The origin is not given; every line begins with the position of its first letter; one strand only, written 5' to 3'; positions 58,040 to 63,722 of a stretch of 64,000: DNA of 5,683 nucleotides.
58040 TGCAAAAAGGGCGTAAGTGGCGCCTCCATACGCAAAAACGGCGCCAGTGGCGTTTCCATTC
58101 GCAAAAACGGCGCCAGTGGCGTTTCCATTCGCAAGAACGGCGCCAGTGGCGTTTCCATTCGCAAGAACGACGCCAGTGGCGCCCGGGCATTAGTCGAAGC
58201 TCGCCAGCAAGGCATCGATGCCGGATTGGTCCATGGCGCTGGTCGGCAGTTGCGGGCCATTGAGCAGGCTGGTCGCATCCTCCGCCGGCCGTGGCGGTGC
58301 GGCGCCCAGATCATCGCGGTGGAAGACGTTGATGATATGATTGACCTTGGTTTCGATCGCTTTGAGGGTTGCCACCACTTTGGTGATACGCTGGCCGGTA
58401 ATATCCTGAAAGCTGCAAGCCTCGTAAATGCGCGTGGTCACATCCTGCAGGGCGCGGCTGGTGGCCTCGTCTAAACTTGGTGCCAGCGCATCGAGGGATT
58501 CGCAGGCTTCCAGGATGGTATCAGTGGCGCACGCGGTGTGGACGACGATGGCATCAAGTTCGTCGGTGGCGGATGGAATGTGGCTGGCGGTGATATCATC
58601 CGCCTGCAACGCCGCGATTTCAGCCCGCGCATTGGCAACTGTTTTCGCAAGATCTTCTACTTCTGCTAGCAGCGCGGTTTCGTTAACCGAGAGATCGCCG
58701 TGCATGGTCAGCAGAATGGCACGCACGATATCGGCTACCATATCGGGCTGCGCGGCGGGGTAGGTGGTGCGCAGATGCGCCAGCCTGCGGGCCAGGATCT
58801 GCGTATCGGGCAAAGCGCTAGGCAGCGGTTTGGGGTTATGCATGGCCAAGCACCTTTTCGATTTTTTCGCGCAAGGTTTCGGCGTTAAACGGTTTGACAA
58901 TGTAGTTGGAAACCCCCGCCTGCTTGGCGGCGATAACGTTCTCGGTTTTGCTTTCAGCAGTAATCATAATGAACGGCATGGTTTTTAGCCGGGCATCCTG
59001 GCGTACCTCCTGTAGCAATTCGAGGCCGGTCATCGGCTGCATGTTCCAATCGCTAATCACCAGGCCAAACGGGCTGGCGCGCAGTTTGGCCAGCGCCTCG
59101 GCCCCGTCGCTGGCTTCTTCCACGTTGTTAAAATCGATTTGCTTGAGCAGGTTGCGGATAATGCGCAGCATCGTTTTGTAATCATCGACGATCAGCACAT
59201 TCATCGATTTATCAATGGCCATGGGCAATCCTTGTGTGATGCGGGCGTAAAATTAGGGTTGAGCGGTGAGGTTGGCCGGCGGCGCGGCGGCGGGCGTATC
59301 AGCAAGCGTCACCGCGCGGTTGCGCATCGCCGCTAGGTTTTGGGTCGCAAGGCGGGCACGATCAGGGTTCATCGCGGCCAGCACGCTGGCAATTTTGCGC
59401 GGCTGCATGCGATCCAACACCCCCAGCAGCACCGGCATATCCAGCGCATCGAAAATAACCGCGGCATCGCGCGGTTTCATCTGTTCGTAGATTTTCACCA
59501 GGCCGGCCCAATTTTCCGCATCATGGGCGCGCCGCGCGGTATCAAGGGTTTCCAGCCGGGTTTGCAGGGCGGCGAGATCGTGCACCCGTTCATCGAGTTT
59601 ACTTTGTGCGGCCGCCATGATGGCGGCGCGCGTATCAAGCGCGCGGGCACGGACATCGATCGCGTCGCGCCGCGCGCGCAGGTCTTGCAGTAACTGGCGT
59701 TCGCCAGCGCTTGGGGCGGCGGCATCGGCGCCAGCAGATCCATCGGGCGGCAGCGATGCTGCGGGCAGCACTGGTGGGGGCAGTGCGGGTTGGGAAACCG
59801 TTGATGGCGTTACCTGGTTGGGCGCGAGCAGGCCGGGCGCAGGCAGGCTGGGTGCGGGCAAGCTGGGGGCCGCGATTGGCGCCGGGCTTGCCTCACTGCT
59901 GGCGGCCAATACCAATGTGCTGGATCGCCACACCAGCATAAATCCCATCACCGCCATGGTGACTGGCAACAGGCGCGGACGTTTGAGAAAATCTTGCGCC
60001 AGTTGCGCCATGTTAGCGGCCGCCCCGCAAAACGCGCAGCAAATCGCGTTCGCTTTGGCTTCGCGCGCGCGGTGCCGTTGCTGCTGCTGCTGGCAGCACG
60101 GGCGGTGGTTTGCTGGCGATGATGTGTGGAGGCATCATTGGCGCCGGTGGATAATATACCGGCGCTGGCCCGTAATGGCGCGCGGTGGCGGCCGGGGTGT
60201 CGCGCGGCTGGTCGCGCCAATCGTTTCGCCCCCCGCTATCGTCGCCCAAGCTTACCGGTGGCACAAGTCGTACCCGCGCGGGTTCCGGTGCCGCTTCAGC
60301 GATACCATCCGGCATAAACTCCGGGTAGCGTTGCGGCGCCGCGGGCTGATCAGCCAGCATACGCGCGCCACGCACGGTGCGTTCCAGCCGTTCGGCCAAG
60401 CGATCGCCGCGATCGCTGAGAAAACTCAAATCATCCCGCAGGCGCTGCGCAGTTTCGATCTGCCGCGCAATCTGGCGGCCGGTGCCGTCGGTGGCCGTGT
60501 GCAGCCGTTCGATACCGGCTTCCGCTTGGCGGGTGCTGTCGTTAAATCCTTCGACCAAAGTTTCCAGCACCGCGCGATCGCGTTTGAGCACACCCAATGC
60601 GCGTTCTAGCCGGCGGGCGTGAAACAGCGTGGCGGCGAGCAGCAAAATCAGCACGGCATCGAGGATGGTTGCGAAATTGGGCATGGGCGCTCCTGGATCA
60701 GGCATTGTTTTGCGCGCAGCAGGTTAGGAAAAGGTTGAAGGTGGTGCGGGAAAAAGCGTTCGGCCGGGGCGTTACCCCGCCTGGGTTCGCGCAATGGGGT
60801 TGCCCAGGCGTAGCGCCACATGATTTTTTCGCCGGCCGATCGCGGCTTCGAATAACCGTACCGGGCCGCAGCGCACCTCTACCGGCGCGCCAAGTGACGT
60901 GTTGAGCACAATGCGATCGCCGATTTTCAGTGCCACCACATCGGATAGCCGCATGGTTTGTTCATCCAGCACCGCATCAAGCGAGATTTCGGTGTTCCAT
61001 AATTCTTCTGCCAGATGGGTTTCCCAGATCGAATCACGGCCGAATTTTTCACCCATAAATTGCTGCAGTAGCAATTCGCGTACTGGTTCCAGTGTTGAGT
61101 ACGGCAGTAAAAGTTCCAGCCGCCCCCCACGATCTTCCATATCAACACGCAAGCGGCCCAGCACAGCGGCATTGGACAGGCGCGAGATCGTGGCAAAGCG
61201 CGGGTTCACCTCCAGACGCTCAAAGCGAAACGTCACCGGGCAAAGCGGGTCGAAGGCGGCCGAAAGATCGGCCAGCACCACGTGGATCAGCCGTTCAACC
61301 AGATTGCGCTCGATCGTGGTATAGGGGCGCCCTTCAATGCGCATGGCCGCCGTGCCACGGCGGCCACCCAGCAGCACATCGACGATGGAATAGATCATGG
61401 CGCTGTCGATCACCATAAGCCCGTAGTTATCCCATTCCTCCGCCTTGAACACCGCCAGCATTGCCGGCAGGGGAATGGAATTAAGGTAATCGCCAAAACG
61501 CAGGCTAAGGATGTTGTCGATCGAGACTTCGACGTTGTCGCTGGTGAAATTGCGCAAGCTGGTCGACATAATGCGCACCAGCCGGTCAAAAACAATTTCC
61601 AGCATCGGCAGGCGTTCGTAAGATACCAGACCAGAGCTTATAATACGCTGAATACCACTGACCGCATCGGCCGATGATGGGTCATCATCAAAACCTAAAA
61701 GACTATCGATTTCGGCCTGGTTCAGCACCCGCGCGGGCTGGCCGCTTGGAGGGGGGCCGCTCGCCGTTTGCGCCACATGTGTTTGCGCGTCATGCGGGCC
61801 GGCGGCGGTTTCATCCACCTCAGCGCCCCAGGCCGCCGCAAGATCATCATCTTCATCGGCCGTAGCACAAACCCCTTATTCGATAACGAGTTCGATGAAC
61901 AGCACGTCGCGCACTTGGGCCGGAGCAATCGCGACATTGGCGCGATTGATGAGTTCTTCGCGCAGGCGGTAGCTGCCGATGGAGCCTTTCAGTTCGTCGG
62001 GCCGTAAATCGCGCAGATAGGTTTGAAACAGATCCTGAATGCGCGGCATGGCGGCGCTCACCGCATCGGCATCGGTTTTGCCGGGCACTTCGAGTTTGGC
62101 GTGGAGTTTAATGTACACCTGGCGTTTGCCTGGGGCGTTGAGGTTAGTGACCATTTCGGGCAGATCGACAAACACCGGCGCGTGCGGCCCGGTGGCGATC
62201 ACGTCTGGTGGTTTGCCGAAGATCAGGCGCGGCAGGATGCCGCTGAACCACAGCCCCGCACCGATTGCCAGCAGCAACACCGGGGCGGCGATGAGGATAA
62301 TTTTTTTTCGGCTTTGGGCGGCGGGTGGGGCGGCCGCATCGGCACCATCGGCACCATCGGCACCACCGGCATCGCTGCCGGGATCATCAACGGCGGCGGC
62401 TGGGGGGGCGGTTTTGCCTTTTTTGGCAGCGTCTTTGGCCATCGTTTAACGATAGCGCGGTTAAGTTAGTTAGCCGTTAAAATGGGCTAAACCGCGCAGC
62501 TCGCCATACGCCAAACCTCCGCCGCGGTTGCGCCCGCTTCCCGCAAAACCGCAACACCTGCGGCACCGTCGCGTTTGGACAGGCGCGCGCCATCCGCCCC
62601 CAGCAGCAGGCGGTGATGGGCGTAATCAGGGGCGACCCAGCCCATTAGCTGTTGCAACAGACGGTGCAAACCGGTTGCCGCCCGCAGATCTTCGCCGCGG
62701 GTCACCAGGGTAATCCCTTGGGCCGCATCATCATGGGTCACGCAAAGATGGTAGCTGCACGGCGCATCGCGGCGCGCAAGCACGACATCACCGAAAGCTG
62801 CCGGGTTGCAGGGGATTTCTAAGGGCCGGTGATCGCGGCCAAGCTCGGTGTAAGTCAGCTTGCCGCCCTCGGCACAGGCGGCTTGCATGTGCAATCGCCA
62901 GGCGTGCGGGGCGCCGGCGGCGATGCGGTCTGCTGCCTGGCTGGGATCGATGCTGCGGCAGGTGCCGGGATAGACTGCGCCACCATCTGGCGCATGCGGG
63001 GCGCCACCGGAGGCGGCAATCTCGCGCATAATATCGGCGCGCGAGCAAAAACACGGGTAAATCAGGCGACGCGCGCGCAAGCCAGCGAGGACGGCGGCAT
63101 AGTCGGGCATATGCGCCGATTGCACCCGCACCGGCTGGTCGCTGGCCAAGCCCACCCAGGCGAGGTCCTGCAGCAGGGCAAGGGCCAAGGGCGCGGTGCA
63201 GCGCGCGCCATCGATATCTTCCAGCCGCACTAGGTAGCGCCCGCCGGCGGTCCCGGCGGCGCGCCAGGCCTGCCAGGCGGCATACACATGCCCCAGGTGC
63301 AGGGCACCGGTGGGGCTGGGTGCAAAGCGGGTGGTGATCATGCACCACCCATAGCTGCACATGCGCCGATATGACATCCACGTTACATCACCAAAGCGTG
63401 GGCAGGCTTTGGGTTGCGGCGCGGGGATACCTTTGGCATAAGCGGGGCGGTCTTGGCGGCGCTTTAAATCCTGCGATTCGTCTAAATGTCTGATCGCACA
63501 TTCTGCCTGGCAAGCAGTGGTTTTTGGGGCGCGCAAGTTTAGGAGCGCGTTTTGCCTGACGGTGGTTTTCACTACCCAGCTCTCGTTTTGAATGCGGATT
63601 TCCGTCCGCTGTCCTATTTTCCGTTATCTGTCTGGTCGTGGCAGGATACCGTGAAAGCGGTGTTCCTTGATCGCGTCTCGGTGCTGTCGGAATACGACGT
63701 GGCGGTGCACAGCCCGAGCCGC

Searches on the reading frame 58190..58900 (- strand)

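Call 87: search_protein_families(library=pfam, proteins=[window:58190-58900:-])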
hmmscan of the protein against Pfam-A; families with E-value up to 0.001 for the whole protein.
window:58190-58900:- (236 aa): 1 family
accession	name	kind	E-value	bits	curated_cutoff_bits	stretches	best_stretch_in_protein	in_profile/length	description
PF04344.18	CheZ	-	7.6e-14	52.5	30.7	1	148-235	111-201/203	Chemotaxis phosphatase, CheZ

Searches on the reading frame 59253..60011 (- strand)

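Call 87: search_protein_families(library=pfam, proteins=[window:59253-60011:-])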
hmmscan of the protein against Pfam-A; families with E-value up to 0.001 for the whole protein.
window:59253-60011:- (252 aa): 1 family
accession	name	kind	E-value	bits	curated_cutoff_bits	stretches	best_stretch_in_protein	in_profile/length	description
PF03448.22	MgtE_N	-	3.9e-05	24.6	25.9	1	172-226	19-73/102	MgtE intracellular N domain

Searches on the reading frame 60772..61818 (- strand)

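Call 87: search_protein_families(library=pfam, proteins=[window:60772-61818:-])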
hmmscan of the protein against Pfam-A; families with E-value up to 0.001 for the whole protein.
window:60772-61818:- (348 aa): 2 families
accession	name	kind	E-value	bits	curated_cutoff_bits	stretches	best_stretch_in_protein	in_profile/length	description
PF02154.20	FliM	-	4.9e-63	213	27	1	61-250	5-192/192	Flagellar motor switch protein FliM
PF01052.25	FliMN_C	-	3.7e-16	59.2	23.8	1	271-341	1-71/73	Type III flagellar switch regulator (C-ring) FliN C-term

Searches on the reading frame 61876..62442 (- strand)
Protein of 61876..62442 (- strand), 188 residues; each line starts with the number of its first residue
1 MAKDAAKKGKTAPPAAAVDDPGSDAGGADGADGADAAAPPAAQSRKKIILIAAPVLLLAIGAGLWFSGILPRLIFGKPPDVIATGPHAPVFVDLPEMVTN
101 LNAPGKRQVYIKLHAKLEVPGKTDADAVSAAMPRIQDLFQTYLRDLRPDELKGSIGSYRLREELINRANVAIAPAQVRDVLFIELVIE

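Call 87: search_protein_families(library=pfam, proteins=[window:61876-62442:-])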
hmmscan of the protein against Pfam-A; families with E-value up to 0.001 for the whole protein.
window:61876-62442:- (188 aa): 1 family
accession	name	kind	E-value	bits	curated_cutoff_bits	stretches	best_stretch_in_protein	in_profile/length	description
PF03748.19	FliL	-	9.6e-18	65.1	24.6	1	91-187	1-102/103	Flagellar basal body-associated protein FliL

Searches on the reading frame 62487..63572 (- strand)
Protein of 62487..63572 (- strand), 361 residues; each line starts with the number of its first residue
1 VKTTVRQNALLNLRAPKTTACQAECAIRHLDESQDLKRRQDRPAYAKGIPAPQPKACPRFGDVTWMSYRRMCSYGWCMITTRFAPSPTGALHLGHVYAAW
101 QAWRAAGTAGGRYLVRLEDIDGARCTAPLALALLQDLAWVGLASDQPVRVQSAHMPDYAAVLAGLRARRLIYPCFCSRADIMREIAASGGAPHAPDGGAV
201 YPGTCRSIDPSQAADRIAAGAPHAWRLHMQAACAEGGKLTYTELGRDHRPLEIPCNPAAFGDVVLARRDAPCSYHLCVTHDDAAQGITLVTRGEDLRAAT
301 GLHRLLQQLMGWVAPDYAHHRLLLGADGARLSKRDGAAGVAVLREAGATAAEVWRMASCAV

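Call 87: search_protein_families(library=pfam, proteins=[window:62487-63572:-])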
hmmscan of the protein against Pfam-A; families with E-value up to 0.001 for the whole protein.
window:62487-63572:- (361 aa): 1 family
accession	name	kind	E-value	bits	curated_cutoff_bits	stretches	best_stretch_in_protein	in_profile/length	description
PF00749.27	tRNA-synt_1c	-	3.2e-34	118.7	23.4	1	79-340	2-253/314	tRNA synthetases class I (E and Q), catalytic domain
